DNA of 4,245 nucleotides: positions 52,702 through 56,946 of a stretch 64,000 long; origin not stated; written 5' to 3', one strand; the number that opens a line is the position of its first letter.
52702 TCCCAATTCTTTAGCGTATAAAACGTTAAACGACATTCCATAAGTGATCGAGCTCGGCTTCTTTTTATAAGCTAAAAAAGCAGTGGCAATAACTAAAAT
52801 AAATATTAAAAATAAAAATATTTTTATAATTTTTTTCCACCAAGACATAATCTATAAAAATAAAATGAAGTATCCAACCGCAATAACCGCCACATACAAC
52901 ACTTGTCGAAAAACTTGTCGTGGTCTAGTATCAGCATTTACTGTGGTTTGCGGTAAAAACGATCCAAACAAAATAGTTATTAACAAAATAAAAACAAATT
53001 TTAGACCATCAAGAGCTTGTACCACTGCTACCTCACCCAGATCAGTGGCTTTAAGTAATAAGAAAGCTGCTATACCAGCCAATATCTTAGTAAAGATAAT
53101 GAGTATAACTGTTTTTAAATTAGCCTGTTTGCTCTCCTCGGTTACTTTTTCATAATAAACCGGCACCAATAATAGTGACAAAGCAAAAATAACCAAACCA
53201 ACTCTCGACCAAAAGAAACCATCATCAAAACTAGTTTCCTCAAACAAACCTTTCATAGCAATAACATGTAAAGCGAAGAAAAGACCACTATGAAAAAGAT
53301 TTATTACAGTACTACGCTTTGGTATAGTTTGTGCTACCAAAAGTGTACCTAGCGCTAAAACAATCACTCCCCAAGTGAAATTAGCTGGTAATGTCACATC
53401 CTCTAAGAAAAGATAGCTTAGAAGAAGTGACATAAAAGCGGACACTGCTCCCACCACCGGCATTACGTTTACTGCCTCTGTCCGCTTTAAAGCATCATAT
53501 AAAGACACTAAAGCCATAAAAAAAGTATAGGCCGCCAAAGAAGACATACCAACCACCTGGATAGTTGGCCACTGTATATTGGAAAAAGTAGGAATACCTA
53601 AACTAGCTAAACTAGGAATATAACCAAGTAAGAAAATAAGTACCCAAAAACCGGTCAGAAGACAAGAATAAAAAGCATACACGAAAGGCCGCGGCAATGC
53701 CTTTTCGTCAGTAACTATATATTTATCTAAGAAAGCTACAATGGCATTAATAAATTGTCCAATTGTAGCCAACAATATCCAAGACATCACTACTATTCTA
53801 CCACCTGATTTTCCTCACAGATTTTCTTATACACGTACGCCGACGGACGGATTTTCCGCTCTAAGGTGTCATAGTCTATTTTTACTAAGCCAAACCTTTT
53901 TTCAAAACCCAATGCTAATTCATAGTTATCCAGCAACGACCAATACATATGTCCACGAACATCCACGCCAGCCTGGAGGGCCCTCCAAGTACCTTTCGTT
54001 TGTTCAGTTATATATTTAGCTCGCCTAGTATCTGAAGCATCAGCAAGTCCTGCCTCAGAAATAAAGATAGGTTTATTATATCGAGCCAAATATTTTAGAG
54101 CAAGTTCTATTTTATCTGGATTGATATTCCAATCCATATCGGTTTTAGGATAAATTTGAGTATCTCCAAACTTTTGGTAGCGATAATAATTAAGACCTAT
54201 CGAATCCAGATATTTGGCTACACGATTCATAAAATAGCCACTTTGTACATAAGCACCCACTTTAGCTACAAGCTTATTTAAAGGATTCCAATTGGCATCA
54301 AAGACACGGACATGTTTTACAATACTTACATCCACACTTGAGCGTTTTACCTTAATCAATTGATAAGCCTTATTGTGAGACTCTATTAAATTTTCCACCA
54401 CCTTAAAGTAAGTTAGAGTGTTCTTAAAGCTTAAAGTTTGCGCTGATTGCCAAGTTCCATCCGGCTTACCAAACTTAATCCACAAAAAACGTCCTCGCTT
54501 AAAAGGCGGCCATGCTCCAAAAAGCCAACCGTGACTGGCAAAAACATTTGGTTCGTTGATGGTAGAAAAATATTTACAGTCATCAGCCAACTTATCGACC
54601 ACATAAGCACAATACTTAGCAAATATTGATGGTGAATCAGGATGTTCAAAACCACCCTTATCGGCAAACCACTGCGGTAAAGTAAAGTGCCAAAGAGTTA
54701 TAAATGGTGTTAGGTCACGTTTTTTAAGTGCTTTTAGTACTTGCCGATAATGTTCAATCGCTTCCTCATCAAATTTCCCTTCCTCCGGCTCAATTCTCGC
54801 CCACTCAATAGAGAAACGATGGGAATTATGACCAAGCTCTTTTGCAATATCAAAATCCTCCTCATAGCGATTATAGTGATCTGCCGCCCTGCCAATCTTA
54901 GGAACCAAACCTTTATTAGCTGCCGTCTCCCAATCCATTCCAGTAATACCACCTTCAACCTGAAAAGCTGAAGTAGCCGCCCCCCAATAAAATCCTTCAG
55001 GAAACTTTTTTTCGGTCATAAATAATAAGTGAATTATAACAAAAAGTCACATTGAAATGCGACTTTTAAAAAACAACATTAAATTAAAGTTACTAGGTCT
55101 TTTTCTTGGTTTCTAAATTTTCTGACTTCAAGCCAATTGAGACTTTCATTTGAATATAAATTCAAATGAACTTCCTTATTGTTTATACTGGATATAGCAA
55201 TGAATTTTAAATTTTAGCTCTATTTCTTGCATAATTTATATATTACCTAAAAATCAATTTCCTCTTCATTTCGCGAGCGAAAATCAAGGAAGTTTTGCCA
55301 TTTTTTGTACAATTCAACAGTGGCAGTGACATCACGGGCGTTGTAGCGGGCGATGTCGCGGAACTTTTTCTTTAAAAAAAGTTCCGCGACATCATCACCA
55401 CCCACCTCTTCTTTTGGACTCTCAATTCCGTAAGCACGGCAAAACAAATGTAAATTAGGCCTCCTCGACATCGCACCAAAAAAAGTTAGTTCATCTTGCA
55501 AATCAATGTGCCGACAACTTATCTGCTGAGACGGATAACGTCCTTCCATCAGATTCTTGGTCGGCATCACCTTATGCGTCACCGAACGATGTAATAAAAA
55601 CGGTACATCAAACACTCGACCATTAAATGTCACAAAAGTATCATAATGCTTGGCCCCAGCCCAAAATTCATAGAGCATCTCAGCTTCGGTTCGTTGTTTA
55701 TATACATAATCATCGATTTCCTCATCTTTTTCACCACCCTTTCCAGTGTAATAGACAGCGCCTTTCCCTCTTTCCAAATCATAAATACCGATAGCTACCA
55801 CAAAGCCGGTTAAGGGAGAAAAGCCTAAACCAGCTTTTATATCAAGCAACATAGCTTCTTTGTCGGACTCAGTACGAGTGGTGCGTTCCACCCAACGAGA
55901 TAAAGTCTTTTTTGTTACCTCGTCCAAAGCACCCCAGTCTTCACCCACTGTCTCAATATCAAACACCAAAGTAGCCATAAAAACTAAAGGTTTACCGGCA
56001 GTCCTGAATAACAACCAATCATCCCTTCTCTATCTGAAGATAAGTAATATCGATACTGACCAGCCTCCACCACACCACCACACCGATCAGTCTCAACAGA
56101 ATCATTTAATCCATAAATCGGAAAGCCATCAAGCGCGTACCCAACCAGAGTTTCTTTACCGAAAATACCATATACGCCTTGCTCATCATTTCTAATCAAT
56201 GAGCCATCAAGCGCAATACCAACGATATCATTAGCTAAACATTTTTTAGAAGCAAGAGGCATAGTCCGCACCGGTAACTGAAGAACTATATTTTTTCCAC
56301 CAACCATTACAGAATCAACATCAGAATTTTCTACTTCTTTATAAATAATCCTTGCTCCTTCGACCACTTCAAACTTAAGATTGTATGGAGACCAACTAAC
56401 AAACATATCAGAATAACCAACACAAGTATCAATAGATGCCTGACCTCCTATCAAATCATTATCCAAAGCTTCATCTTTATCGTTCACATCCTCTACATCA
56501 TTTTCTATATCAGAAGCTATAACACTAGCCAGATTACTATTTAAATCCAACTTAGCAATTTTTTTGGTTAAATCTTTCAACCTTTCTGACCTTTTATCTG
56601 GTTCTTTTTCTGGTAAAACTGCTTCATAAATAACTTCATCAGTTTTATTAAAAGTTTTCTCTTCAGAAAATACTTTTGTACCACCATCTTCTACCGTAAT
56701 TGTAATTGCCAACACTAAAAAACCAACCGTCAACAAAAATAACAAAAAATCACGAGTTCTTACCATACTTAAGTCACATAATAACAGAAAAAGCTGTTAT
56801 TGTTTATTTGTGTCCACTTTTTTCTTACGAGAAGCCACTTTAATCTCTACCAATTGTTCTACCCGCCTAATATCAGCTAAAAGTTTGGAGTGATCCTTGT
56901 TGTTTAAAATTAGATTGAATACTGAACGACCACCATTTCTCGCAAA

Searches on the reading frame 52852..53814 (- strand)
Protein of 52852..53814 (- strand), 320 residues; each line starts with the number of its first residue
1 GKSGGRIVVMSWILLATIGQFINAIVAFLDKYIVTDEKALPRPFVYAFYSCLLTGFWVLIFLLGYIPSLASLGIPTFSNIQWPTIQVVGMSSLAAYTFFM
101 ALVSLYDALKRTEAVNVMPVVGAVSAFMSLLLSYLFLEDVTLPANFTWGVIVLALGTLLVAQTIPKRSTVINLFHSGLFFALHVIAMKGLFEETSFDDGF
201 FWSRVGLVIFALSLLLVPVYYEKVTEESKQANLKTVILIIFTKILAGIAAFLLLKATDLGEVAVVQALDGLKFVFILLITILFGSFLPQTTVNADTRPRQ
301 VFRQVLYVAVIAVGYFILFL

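Call 61: search_protein_families(library=pfam, proteins=[window:52852-53814:-], max_evalue=0.001)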
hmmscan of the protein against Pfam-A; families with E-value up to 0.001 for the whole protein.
window:52852-53814:- (320 aa): 1 family
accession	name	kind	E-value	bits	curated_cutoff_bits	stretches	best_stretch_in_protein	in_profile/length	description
PF00892.27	EamA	-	2.8e-05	24.9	28.2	0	11-160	2-133/135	EamA-like transporter family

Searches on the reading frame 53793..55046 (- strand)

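Call 61: search_protein_families(library=pfam, proteins=[window:53793-55046:-], max_evalue=0.001)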
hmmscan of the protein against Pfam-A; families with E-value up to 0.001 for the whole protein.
window:53793-55046:- (417 aa): 3 families
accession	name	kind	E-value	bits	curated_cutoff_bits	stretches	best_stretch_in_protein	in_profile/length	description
PF00232.24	Glyco_hydro_1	-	2.1e-70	237.9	22.6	2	12-247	2-223/453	Glycosyl hydrolase family 1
PF00150.24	Cellulase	-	7.2e-07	29.4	23.5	1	60-354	22-252/272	Cellulase (glycosyl hydrolase family 5)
PF02449.21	Glyco_hydro_42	-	6e-05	23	21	1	59-130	10-79/376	Beta-galactosidase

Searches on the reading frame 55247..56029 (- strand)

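Call 61: search_protein_families(library=pfam, proteins=[window:55247-56029:-], max_evalue=0.001)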
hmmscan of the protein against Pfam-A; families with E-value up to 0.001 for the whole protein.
window:55247-56029:- (260 aa): 3 families
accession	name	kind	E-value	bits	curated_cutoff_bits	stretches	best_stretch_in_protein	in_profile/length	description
PF10108.15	DNA_pol_B_exo2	-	3.5e-20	73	24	1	111-247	33-176/213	Predicted 3'-5' exonuclease related to the exonuclease domain of PolB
PF13482.12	RNase_H_2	-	1.3e-12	48.4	22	1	85-244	10-164/165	RNase_H superfamily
PF03104.25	DNA_pol_B_exo1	-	1.5e-06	28.3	23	1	103-160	131-190/242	DNA polymerase family B, exonuclease domain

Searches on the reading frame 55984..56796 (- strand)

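Call 61: search_protein_families(library=pfam, proteins=[window:55984-56796:-], max_evalue=0.001)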
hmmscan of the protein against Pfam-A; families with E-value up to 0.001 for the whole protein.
window:55984-56796:- (270 aa): 1 family
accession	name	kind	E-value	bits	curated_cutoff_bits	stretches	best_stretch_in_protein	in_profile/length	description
PF14240.11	YHYH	-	0.00031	21.2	25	0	215-241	94-121/193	YHYH protein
